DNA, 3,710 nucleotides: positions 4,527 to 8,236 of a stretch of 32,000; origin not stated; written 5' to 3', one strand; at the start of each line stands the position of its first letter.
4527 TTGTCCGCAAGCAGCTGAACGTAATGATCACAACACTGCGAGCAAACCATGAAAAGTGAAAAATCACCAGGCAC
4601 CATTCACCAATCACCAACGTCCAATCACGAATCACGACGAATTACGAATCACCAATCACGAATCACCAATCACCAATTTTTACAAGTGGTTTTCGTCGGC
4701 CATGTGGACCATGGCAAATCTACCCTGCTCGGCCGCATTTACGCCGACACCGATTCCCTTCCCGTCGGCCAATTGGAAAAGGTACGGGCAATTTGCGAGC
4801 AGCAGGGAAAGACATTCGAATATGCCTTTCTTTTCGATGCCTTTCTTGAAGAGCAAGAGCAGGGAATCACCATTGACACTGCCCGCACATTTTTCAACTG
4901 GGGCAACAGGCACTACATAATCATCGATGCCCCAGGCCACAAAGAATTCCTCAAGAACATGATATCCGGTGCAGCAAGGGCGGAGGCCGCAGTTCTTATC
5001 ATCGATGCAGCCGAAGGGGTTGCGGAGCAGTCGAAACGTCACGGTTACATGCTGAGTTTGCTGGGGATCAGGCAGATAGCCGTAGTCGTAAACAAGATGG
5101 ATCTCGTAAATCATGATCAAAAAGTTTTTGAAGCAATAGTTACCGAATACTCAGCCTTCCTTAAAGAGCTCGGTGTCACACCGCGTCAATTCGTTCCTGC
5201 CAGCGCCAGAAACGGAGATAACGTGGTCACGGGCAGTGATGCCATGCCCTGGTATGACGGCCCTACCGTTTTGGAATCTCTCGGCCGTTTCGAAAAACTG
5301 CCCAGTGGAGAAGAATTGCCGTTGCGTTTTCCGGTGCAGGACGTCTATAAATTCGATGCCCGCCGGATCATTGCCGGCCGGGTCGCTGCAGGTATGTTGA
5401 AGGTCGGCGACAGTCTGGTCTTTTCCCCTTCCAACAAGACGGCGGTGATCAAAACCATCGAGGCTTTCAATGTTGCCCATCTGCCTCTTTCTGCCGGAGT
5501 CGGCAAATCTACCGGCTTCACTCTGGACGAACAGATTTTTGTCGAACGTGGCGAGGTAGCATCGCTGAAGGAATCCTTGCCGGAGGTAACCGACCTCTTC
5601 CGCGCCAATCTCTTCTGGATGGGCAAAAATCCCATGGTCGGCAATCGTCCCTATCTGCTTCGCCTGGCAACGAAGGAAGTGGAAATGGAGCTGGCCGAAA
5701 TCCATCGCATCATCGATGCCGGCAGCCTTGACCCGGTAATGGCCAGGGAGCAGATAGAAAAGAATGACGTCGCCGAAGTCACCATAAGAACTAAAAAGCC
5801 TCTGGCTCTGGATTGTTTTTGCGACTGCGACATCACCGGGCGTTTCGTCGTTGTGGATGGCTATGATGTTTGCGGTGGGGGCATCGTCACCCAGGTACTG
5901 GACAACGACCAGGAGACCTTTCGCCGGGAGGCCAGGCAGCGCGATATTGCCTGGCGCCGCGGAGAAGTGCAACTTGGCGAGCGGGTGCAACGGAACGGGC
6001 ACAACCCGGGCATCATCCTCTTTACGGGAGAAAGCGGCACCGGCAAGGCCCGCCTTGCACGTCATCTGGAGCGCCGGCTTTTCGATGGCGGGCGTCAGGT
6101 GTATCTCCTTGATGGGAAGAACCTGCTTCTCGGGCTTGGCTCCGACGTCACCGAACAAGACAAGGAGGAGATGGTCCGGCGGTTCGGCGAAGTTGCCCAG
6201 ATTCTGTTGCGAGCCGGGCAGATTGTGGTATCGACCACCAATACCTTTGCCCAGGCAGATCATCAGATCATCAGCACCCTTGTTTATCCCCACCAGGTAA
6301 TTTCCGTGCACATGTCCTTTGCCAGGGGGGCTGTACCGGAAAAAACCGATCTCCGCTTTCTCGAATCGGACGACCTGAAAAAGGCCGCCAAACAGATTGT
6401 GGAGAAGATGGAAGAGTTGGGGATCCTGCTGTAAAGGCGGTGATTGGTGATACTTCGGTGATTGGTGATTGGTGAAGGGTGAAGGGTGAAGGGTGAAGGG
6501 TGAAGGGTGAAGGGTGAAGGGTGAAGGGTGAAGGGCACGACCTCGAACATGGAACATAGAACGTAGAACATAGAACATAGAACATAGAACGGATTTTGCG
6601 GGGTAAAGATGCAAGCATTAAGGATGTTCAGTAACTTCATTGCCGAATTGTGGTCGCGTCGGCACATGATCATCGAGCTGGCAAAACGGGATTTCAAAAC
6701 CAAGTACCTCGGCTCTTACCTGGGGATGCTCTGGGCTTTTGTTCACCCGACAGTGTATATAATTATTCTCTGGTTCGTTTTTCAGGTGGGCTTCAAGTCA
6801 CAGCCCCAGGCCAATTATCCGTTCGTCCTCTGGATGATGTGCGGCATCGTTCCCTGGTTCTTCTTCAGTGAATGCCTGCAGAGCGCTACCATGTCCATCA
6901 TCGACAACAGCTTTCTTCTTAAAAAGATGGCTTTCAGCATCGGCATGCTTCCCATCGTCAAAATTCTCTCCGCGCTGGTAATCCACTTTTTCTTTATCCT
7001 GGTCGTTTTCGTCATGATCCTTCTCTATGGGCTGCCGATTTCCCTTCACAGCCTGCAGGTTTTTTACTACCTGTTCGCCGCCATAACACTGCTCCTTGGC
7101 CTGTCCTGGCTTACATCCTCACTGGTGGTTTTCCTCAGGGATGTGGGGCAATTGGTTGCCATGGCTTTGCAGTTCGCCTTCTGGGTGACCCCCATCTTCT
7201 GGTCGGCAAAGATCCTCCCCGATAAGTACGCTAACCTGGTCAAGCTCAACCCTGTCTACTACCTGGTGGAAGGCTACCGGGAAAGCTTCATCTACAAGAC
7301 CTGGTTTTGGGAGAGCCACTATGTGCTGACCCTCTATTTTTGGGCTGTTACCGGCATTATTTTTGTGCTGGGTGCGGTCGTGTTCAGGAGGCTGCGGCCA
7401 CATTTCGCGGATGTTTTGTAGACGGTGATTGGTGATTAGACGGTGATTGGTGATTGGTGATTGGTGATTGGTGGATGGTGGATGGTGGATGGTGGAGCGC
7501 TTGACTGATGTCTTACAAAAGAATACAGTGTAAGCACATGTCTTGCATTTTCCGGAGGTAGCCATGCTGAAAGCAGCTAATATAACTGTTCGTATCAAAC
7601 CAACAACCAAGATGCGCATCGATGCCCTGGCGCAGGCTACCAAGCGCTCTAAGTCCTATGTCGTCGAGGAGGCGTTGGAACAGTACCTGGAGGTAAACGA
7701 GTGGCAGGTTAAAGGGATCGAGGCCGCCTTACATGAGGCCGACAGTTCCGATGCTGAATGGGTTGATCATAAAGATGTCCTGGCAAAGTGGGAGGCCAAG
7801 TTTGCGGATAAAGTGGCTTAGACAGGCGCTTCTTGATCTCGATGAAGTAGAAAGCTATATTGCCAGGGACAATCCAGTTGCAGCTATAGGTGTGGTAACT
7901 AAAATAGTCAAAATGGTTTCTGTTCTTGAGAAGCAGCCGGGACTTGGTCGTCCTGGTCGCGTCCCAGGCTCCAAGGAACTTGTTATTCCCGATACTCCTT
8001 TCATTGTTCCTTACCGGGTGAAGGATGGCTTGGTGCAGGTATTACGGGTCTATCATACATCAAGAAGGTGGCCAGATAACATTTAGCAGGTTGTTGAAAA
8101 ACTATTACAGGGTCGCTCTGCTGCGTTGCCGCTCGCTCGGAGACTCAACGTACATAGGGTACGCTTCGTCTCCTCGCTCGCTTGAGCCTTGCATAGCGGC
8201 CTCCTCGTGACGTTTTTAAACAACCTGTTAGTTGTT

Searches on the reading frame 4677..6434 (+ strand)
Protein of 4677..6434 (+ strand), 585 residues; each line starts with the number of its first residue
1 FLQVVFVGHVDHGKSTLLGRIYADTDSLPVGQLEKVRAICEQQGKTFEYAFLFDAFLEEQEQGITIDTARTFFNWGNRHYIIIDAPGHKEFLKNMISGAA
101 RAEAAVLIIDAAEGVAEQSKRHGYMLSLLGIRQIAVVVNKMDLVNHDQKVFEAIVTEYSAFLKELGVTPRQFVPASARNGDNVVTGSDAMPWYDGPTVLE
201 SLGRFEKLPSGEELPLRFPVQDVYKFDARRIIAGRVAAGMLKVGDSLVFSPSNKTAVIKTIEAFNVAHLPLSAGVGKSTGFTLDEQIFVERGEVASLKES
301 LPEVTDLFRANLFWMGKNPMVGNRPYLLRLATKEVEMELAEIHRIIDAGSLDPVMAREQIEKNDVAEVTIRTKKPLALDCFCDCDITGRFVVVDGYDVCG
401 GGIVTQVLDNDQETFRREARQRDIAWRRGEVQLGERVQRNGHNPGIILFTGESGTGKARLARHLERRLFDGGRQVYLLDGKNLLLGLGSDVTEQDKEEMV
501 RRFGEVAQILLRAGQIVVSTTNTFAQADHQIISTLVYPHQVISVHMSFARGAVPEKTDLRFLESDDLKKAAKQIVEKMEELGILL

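Call 4: search_protein_families(library=pfam, proteins=[window:4677-6434:+])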
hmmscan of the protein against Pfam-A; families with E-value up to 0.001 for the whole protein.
window:4677-6434:+ (585 aa): 8 families
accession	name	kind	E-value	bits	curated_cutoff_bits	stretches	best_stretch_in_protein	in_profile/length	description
PF00009.33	GTP_EFTU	-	4.4e-43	147.5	26.5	1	3-184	5-176/188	Elongation factor Tu GTP binding domain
PF22594.2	GTP-eEF1A_C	-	2.7e-17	63.4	27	1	308-405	2-101/101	GTP-eEF1A C-terminal domain-like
PF01583.26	APS_kinase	-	2.8e-15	57.1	21.1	1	446-558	4-118/152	Adenylylsulphate kinase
PF01926.29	MMR_HSR1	-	8.3e-07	29.6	21.9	0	60-140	28-113/113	50S ribosome-binding GTPase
PF13401.12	AAA_22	-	1.7e-06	28.8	27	0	443-468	4-29/130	AAA domain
PF03193.22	RsgA_GTPase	-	2.6e-05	24.5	30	0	442-466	105-128/174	RsgA GTPase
PF13191.12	AAA_16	-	0.00027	21.9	32.6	0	439-482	19-60/167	AAA ATPase domain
PF03143.23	GTP_EFTU_D3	-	0.00044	21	27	0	328-407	34-105/106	Elongation factor Tu C-terminal domain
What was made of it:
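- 4575..6434 (+): cysN fused to a C-terminal APS-kinase-like domain (CysNC type), the downstream flank. The conserved core begins at about 4677 (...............). PF00009, PF22594 and PF01583 (call 4).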

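Call 5: search_protein_families(library=ncbifam, proteins=[window:4677-6434:+])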
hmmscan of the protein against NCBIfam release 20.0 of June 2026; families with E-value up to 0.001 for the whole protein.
window:4677-6434:+ (585 aa): 43 families (the best 25 are shown)
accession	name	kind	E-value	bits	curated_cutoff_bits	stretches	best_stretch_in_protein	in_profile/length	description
NF004035.0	PRK05506.1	subfamily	2.2e-133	445.8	715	1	2-547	25-565/632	bifunctional sulfate adenylyltransferase subunit 1/adenylylsulfate kinase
TIGR02034.1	CysN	subfamily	1.5e-99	333.9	336.1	1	2-395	1-395/406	sulfate adenylyltransferase, large subunit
NF003478.0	PRK05124.1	equivalog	3.7e-97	325.8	590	1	2-413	28-442/475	sulfate adenylyltransferase subunit CysN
NF008969.0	PRK12317.1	subfamily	1.2e-91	307.5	502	1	2-409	8-423/426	elongation factor 1-alpha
TIGR00483.1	EF-1_alpha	equivalog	3.2e-84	282.9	540.1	1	2-408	8-423/427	translation elongation factor EF-1 subunit alpha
NF000766.0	PRK00049.1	subfamily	1.7e-34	119.3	449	1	4-326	15-325/396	elongation factor Tu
NF009373.0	PRK12736.1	subfamily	1.9e-34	119.1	452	1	4-407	15-392/394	elongation factor Tu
NF009372.0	PRK12735.1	subfamily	5.6e-33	114.3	479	1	4-408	15-395/396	elongation factor Tu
TIGR00475.1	selB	equivalog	1.1e-32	113.5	242.25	1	58-268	30-230/581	selenocysteine-specific translation elongation factor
TIGR00485.1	EF-Tu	equivalog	1.7e-31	109.3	522.4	1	4-408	15-393/394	elongation factor Tu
NF003013.0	PRK03846.1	subfamily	2.5e-26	92.6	163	1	420-549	4-135/202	adenylyl-sulfate kinase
TIGR03680.1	eif2g_arch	equivalog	2e-21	76.7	514.5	1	3-183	7-185/407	translation initiation factor IF-2 subunit gamma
NF003077.0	PRK04000.1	equivalog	8.8e-21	74.5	315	1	3-183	11-189/412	translation initiation factor IF-2 subunit gamma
TIGR01394.1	TypA_BipA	equivalog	1.6e-16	59.6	757.3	1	4-257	4-243/594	translational GTPase TypA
TIGR00455.1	apsK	equivalog_domain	1.8e-16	60.4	138.7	1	431-547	5-123/184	adenylyl-sulfate kinase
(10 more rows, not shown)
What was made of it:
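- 4575..6434 (+): NF004035 at 446 bits (call 5).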

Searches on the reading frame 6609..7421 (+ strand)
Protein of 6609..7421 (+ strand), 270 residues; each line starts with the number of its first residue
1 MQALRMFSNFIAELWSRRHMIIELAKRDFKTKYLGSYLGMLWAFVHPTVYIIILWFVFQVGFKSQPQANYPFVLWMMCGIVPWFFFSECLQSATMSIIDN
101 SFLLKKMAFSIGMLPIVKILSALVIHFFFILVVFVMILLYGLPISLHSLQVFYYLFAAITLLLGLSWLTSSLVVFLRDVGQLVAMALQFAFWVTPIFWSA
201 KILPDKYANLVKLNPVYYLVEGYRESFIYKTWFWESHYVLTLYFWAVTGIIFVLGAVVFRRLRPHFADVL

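Call 4: search_protein_families(library=pfam, proteins=[window:6609-7421:+])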
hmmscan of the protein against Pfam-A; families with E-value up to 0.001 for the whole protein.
window:6609-7421:+ (270 aa): 1 family
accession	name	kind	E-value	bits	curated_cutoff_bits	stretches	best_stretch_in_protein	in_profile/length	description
PF01061.29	ABC2_membrane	-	3.8e-19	69.5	26.9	1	23-227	5-210/211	ABC-2 type transporter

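Call 5: search_protein_families(library=ncbifam, proteins=[window:6609-7421:+])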
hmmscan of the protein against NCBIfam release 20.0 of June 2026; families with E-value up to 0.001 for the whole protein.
window:6609-7421:+ (270 aa): 3 families
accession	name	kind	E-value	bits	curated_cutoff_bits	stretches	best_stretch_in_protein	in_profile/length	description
NF050109.1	galactan_ABC_perm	equivalog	2.4e-19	69.9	380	1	11-263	14-265/272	galactan export ABC transporter permease subunit Wzm/RfbD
NF050053.1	CapPschTportKpsM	equivalog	5e-07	29.9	300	1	19-252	3-241/257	capsule polysaccharide transporter KpsM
NF011723.0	PRK15176.1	equivalog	7.9e-07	29.1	297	1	2-256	2-253/264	Vi polysaccharide ABC transporter inner membrane protein VexB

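Call 13: find_encoding_contigs(protein=window:6609-7421:+, flank=10000, max_places=6)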
Protein window:6609-7421:+ (270 aa): 2 contigs read that carry it; 2 places shown.
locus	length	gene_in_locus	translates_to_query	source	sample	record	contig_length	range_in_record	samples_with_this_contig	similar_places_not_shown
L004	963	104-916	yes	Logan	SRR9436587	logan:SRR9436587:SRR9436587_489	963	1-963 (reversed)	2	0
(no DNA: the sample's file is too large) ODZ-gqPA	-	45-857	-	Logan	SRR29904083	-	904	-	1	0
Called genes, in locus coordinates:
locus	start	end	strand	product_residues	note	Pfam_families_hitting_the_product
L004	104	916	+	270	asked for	PF01061:ABC2_membrane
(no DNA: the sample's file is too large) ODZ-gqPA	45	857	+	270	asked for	PF01061:ABC2_membrane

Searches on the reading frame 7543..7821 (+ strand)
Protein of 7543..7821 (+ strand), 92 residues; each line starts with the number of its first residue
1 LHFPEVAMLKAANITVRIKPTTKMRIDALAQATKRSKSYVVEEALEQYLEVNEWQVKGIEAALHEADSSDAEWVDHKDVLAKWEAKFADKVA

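Call 9: search_protein_families(library=pfam, proteins=[window:7543-7821:+])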
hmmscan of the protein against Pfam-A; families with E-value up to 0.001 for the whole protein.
window:7543-7821:+ (92 aa): 1 family
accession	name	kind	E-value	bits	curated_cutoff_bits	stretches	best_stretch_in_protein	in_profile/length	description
PF01402.27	RHH_1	-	1.3e-07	31.8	20.5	1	14-50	2-38/39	Ribbon-helix-helix protein, copG family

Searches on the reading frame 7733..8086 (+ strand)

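Call 9: search_protein_families(library=pfam, proteins=[window:7733-8086:+])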
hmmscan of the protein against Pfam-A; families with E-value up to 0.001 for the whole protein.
window:7733-8086:+ (117 aa): 1 family
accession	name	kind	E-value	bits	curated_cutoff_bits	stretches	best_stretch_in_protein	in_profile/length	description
PF05016.21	ParE_toxin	-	7.4e-15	55.7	23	1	26-113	1-89/89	ParE toxin of type II toxin-antitoxin system, parDE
